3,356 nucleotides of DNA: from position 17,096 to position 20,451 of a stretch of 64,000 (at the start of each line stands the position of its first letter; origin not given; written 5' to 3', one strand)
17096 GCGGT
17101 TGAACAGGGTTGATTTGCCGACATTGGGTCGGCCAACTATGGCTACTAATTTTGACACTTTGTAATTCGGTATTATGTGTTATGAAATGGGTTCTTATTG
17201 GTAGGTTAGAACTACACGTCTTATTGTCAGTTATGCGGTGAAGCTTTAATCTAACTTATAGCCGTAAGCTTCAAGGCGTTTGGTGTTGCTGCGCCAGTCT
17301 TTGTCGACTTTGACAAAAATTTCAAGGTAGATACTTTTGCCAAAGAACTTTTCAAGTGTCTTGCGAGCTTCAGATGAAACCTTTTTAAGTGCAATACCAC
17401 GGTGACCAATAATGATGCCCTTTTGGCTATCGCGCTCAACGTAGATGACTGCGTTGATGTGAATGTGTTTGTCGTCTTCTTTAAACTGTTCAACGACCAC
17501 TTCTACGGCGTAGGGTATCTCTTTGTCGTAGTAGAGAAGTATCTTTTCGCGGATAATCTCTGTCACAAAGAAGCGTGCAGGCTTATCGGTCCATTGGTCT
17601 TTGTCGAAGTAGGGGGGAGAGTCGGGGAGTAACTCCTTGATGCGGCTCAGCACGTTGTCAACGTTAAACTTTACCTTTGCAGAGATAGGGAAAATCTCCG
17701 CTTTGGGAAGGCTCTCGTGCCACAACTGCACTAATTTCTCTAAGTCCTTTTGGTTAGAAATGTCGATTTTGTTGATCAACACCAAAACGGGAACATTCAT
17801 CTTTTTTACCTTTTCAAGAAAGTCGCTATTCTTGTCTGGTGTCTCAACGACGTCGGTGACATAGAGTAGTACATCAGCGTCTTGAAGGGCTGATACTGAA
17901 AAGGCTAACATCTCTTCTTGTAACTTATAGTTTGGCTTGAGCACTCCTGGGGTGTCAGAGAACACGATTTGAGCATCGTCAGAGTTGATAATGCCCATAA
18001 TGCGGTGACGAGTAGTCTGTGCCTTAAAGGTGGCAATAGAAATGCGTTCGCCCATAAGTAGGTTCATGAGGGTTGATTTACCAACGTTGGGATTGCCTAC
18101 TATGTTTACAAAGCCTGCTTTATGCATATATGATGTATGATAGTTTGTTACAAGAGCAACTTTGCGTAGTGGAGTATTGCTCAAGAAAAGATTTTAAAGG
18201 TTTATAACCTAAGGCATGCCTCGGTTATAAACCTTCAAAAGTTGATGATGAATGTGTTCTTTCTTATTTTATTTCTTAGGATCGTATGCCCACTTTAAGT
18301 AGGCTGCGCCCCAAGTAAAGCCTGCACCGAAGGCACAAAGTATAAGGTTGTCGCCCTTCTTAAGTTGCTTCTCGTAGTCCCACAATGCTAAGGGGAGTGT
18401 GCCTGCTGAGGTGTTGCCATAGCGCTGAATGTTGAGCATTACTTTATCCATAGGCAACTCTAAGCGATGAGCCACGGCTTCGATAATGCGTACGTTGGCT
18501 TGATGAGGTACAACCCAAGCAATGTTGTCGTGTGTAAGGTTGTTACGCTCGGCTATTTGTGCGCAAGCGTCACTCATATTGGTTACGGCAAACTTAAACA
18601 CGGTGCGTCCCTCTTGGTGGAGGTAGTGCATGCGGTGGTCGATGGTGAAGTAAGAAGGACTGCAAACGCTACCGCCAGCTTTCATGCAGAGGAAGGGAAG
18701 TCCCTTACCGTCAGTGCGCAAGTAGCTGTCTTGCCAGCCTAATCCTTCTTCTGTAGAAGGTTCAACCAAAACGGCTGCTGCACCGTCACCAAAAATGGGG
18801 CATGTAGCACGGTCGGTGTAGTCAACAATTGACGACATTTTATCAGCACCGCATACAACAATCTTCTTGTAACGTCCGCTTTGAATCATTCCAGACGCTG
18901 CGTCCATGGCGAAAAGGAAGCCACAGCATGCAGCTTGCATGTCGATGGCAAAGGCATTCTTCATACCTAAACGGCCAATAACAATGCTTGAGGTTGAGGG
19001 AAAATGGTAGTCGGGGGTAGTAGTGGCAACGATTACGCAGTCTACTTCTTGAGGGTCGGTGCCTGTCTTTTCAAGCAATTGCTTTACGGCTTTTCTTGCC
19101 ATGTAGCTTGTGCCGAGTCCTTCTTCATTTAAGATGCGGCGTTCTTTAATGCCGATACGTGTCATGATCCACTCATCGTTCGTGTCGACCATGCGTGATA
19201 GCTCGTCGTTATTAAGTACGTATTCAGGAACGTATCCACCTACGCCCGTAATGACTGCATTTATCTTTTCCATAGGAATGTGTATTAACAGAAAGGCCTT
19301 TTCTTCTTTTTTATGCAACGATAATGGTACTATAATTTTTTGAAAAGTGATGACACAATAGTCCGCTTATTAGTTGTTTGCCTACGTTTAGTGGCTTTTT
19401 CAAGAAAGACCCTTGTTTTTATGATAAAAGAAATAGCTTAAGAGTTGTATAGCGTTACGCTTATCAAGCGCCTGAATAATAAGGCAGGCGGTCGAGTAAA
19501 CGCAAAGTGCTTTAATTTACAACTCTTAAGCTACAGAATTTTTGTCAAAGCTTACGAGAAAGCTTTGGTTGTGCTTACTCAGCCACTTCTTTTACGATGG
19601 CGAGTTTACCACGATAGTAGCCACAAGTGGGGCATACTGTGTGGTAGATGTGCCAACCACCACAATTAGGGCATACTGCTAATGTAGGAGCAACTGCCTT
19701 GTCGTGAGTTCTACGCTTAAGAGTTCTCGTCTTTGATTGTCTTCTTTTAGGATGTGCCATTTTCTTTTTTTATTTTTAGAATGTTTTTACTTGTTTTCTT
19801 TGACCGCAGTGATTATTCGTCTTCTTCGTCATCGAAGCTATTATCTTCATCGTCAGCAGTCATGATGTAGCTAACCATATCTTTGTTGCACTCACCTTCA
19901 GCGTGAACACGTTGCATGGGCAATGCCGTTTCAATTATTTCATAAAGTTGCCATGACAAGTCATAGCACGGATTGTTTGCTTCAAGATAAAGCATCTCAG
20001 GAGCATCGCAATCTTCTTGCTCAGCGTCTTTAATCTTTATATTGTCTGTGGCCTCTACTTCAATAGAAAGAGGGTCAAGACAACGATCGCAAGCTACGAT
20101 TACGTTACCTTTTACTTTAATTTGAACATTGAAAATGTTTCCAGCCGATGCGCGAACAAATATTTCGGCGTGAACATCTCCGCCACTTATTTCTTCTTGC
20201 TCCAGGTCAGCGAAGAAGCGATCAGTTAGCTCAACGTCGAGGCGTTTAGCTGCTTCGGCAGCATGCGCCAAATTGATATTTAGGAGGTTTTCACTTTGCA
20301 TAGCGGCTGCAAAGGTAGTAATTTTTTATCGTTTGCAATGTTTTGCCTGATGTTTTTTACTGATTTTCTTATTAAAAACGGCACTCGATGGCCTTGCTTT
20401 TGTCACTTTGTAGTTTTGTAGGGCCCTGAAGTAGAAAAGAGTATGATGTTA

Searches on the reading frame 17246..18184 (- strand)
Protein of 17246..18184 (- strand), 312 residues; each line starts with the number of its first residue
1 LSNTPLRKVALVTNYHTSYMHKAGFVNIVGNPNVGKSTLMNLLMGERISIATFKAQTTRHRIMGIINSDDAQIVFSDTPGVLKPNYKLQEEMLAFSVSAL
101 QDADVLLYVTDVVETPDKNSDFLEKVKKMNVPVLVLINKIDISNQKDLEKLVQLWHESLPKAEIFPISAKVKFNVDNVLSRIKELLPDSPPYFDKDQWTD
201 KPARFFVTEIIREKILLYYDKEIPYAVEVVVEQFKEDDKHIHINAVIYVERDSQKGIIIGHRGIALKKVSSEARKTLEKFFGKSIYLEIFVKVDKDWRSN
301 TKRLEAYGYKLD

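Call 6: search_protein_families(library=pfam, proteins=[window:17246-18184:-], max_evalue=0.01)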
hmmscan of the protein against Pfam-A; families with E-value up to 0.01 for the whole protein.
window:17246-18184:- (312 aa): 13 families
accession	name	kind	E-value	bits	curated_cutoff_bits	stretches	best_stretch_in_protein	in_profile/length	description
PF01926.29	MMR_HSR1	-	1.7e-24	86.6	21.9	1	26-139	2-113/113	50S ribosome-binding GTPase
PF07650.23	KH_2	-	8.4e-22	77.2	22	1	222-298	1-78/78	KH domain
PF02421.24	FeoB_N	-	1.6e-17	63.9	27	1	26-181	3-155/156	Ferrous iron transport protein B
PF00009.33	GTP_EFTU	-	2.4e-10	40.7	26.5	1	61-187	65-187/188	Elongation factor Tu GTP binding domain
PF00350.29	Dynamin_N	-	6.5e-08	33.2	27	1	62-139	92-167/168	Dynamin family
PF03193.22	RsgA_GTPase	-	3e-07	30.9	30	1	24-84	107-171/174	RsgA GTPase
PF10662.15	PduV-EutP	-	1.1e-06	28.9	21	1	28-183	6-142/143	Ethanolamine utilisation - propanediol utilisation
PF16897.10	MMR_HSR1_Xtn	-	1.2e-05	25.6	35.2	1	115-184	41-102/106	C-terminal region of MMR_HSR1 domain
PF00071.28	Ras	-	1.5e-05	25.1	21.6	1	28-183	4-157/162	Ras family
PF04548.22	AIG1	-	7.4e-05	22.6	27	1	28-129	5-110/212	AIG1 family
PF08477.19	Roc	-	0.00024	21.7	27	1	27-141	3-119/119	Ras of Complex, Roc, domain of DAPkinase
PF20720.3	nSTAND3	-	0.0012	19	27.2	1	20-77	14-72/155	Novel STAND NTPase 3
PF02492.25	cobW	-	0.0039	17.2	20.7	0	67-165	79-179/180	CobW/HypB/UreG, nucleotide-binding domain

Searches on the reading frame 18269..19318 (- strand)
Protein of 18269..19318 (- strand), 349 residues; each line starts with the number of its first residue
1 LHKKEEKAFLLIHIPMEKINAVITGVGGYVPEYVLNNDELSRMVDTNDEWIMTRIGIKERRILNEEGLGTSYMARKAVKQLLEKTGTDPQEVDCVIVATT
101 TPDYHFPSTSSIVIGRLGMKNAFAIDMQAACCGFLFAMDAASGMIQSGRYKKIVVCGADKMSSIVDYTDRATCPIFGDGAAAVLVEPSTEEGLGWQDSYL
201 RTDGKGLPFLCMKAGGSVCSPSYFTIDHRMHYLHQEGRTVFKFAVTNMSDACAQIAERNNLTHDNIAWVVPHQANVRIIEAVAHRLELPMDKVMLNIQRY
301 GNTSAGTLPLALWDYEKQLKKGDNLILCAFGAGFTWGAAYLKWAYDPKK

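Call 6: search_protein_families(library=pfam, proteins=[window:18269-19318:-], max_evalue=0.01)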
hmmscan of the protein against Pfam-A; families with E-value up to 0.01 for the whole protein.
window:18269-19318:- (349 aa): 5 families
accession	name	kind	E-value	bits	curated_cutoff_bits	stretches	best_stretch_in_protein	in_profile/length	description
PF08541.16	ACP_syn_III_C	-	3.5e-33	114.1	26.6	1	257-343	2-90/90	3-Oxoacyl-[acyl-carrier-protein (ACP)] synthase III C terminal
PF08545.16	ACP_syn_III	-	5.6e-30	103.5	24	1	125-204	1-80/80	3-Oxoacyl-[acyl-carrier-protein (ACP)] synthase III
PF00108.29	Thiolase_N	-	8.2e-09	35.7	26.4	1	68-165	21-119/260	Thiolase, N-terminal domain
PF08392.18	FAE1_CUT1_RppA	-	4.6e-06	26.6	27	1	72-185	85-203/290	FAE1/Type III polyketide synthase-like protein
PF02302.22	PTS_IIB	-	0.0025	18.8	23.6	1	66-99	8-36/90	PTS system, Lactose/Cellobiose specific IIB subunit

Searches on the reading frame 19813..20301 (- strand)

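Call 6: search_protein_families(library=pfam, proteins=[window:19813-20301:-], max_evalue=0.01)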
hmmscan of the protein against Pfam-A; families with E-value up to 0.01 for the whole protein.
window:19813-20301:- (162 aa): 1 family
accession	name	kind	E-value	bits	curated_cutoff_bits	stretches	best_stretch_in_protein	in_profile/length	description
PF02620.22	YceD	-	1.1e-09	38.8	33.2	1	59-158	1-103/119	Large ribosomal RNA subunit accumulation protein YceD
